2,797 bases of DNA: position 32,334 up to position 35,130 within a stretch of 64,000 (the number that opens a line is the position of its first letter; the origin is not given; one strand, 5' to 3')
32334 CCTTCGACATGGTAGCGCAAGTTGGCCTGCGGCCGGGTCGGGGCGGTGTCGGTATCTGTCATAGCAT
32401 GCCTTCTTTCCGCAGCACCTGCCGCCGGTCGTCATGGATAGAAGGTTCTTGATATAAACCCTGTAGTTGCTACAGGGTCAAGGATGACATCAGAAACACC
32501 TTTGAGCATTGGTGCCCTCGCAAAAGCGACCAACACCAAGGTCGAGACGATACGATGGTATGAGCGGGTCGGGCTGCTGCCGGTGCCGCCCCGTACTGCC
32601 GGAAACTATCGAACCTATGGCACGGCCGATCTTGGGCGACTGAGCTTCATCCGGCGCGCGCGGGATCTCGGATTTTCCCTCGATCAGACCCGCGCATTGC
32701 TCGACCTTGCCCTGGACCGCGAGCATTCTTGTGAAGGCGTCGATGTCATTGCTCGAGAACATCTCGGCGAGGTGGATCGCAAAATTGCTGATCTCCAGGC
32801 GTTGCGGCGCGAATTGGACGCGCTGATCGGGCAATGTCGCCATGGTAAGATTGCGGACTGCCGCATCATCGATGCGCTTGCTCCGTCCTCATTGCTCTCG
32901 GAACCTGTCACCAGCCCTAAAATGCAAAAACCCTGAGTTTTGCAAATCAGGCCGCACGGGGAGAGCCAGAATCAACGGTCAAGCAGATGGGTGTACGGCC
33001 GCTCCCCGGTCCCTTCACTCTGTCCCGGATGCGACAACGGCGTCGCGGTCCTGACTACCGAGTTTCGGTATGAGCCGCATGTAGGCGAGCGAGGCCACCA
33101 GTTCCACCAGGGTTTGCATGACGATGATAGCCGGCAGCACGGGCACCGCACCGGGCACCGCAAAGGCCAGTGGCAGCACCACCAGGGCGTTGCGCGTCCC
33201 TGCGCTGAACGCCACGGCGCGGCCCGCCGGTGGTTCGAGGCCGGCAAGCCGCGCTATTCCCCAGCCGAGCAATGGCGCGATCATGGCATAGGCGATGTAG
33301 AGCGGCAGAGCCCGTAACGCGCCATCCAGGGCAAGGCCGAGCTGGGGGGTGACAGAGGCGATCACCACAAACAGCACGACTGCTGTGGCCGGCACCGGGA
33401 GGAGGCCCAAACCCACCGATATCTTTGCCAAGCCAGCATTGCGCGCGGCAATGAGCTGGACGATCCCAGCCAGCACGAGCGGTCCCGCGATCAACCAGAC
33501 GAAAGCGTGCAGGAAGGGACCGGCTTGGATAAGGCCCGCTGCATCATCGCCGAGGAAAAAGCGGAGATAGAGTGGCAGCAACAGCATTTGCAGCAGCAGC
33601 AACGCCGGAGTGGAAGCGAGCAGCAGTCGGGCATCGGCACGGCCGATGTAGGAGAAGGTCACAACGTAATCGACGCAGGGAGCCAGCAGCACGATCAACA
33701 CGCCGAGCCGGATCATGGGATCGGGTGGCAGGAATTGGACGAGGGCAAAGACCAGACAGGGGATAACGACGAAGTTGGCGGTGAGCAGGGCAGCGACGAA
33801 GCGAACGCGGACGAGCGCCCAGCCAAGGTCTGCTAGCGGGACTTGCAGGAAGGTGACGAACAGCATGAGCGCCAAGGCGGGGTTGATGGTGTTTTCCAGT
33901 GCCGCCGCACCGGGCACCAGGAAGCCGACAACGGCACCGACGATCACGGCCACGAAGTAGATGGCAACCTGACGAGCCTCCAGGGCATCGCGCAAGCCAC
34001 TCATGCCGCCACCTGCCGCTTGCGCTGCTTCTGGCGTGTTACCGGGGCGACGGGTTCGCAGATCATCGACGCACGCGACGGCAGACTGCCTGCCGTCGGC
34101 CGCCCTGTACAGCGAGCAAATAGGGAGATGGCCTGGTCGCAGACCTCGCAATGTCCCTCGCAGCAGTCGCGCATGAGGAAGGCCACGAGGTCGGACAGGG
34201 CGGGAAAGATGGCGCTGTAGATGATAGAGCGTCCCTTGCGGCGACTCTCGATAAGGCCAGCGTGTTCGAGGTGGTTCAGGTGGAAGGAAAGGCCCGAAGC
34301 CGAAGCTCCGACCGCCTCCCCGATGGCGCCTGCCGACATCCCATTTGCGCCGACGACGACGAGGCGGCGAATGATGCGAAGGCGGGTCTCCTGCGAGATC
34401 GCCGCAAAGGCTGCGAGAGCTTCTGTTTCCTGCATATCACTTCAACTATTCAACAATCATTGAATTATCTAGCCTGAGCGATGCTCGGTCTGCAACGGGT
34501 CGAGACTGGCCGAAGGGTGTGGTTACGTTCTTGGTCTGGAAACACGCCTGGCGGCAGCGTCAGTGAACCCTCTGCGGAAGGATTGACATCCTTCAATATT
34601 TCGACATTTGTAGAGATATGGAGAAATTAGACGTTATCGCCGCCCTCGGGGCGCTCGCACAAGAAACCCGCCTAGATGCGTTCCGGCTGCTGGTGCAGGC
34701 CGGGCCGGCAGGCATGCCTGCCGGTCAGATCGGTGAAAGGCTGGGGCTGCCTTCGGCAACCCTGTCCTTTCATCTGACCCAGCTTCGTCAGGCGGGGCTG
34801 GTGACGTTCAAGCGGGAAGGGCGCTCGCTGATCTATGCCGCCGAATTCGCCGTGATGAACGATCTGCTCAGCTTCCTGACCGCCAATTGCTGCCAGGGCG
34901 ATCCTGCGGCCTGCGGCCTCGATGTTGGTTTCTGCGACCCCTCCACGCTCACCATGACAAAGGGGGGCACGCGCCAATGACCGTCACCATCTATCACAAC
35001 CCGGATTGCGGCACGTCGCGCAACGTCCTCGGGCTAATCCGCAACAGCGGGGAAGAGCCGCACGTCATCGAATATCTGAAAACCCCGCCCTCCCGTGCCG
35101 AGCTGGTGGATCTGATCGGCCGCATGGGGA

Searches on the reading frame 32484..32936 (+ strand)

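Call 3: search_protein_families(library=pfam, proteins=[window:32484-32936:+], max_evalue=0.01)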
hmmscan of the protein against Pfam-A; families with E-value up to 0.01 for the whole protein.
window:32484-32936:+ (150 aa): 3 families
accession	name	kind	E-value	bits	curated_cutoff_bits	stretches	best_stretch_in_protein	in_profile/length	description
PF09278.17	MerR-DNA-bind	-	2.7e-21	76.4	25.4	1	51-114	2-65/65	MerR, DNA binding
PF13411.12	MerR_1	-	9.1e-17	61.4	21.6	1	8-74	2-67/69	MerR HTH family regulatory protein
PF00376.29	MerR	-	5.8e-13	48.9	28.2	1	8-45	1-38/38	MerR family regulatory protein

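Call 7: search_protein_families(library=ncbifam, proteins=[window:32484-32936:+], max_evalue=10)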
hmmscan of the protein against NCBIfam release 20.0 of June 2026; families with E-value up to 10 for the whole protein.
window:32484-32936:+ (150 aa): 18 families
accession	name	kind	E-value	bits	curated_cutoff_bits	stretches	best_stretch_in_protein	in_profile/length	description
TIGR02044.1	CueR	equivalog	9.9e-34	116.2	147.4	1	8-132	2-126/127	Cu(I)-responsive transcriptional regulator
TIGR02051.1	MerR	equivalog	1.8e-31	108.9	150.85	1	9-132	2-124/124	mercury resistance transcriptional regulator MerR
TIGR02047.1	CadR-PbrR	equivalog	1.1e-30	106.3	151.45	1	7-131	1-126/127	Cd(II)/Pb(II)-responsive transcriptional regulator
NF007069.0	PRK09514.1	equivalog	1.4e-29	102.9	143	1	8-134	3-132/141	Zn(2+)-responsive transcriptional regulator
TIGR02043.1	ZntR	equivalog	1.3e-26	93.2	167.95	1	8-132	3-130/131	Zn(2+)-responsive transcriptional regulator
NF010315.0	PRK13752.1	subfamily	6.4e-24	84.7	261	1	7-133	8-133/144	mercury resistance transcriptional regulator MerR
NF007590.0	PRK10227.1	equivalog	1.5e-21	76.9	244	1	8-134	2-128/135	Cu(I)-responsive transcriptional regulator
TIGR01950.1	SoxR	equivalog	1.8e-14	53.7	116.9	1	7-128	2-122/142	redox-sensitive transcriptional activator SoxR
NF041849.1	trans_regNmlR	equivalog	1.5e-11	44.4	175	1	11-117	5-111/117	stress response transcriptional regulator NmlR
NF047375.1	HeatShock_HspR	equivalog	4.2e-09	36.3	105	1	8-79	5-76/92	heat shock protein transcriptional repressor HspR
NF050798.1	TF_FtsR_Actino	equivalog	8.6e-07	29.3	150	1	22-82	21-80/223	transcriptional regulator FtsR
NF053782.1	ChlnTransRegdde3219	equivalog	1.1e-06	28.3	450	1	3-74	3-74/278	choline utilization transcriptional activator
TIGR02054.1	MerD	equivalog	8.5e-06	26.3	103.65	1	9-116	6-111/120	mercuric resistance transcriptional repressor MerD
NF033783.1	coreg_MerD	equivalog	2.4e-05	24.7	170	1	9-108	6-103/121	mercury resistance co-regulator MerD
NF047377.1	heat_HspR_dupli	exception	3.4e-05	23.4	300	1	16-75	15-74/214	heat shock protein transcriptional repressor HspR, fused homodimer type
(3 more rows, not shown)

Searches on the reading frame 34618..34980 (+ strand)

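Call 3: search_protein_families(library=pfam, proteins=[window:34618-34980:+], max_evalue=0.01)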
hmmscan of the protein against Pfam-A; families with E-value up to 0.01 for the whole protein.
window:34618-34980:+ (120 aa): 8 families
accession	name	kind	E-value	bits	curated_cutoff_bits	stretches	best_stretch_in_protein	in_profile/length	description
PF12840.13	HTH_20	-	1.4e-12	47.9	27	1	13-63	1-49/51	Helix-turn-helix domain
PF01022.26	HTH_5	-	6.2e-06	26.4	22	1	16-63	2-46/47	Bacterial regulatory protein, arsR family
PF12802.13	MarR_2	-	0.00011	22.7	27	1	25-67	14-55/61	MarR family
PF09339.16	HTH_IclR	-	0.00045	20.4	22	1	26-63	12-49/52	IclR helix-turn-helix domain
PF01047.28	MarR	-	0.001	19.4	24.6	1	21-66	8-51/59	MarR family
PF13412.12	HTH_24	-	0.001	19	21.9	1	32-63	17-48/48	Winged helix-turn-helix DNA-binding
PF24038.1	DUF7347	-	0.0032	18.1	27.6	1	9-73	4-68/77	Domain of unknown function (DUF7347)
PF13545.12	HTH_Crp_2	-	0.0032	17.9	27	1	34-69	24-57/70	Crp-like helix-turn-helix domain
